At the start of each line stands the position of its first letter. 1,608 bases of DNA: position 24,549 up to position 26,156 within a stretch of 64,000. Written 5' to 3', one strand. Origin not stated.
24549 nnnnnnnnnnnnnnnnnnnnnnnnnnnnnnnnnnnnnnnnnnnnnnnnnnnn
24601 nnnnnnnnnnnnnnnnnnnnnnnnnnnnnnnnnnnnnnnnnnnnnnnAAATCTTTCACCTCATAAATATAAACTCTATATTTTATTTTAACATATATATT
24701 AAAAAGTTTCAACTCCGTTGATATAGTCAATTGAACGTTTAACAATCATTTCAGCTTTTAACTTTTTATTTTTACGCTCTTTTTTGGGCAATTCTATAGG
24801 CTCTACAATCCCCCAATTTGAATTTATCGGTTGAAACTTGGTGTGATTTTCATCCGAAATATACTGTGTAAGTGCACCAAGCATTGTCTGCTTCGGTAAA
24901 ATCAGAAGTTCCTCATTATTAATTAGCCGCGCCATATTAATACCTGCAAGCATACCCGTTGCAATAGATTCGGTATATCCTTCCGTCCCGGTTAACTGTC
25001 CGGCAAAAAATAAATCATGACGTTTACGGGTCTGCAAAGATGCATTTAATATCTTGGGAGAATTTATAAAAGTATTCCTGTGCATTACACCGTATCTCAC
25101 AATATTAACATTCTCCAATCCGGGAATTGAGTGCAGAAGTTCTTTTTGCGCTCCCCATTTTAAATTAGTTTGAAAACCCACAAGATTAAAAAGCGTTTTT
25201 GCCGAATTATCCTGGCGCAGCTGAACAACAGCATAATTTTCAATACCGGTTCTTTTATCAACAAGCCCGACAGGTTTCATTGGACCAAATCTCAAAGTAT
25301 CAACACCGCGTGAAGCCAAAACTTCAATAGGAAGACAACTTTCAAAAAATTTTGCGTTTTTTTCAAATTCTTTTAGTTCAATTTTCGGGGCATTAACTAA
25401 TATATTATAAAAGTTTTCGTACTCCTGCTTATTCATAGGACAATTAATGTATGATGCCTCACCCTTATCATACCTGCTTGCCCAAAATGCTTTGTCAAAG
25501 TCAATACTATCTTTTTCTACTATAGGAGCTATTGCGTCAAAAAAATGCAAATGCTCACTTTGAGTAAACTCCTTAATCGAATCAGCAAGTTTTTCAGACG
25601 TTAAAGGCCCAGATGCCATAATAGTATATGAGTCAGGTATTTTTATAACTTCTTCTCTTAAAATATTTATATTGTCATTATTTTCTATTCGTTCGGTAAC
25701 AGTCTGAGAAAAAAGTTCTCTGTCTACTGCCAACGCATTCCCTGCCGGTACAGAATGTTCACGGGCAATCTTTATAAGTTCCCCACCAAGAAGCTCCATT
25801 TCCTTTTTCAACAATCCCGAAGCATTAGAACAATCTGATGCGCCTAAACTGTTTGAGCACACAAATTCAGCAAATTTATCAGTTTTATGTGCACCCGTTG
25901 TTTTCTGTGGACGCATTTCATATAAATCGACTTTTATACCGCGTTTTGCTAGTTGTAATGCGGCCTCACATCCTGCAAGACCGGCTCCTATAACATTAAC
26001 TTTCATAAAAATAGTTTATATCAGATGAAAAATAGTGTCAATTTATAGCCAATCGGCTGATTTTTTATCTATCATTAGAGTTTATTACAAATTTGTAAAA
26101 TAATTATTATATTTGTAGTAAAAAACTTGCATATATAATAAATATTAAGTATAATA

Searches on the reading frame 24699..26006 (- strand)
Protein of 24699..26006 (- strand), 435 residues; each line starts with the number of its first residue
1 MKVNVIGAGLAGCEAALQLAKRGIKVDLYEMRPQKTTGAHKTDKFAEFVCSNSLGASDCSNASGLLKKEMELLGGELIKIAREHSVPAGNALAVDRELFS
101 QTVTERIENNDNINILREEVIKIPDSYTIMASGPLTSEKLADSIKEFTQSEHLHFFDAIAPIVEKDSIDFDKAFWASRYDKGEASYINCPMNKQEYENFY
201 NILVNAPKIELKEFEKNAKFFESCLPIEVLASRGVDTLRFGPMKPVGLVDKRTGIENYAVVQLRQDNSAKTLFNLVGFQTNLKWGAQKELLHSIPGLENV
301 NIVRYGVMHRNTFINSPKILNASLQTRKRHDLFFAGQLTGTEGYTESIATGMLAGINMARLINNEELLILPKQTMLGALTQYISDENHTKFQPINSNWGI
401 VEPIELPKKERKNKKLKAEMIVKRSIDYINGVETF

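Call 41: search_protein_families(library=pfam, proteins=[window:24699-26006:-], max_evalue=0.00001)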
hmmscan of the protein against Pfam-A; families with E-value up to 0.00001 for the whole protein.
window:24699-26006:- (435 aa): 3 families
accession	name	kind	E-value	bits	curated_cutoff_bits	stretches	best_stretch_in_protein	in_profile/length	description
PF01134.28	GIDA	-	4.6e-108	362.2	22.1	1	2-366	1-391/391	Glucose inhibited division protein A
PF13450.12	NAD_binding_8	-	1.4e-06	28.9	21.9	1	5-39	1-34/68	NAD(P)-binding Rossmann-like domain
PF01266.30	DAO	-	4.8e-06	26.8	27.9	1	3-38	2-40/353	FAD dependent oxidoreductase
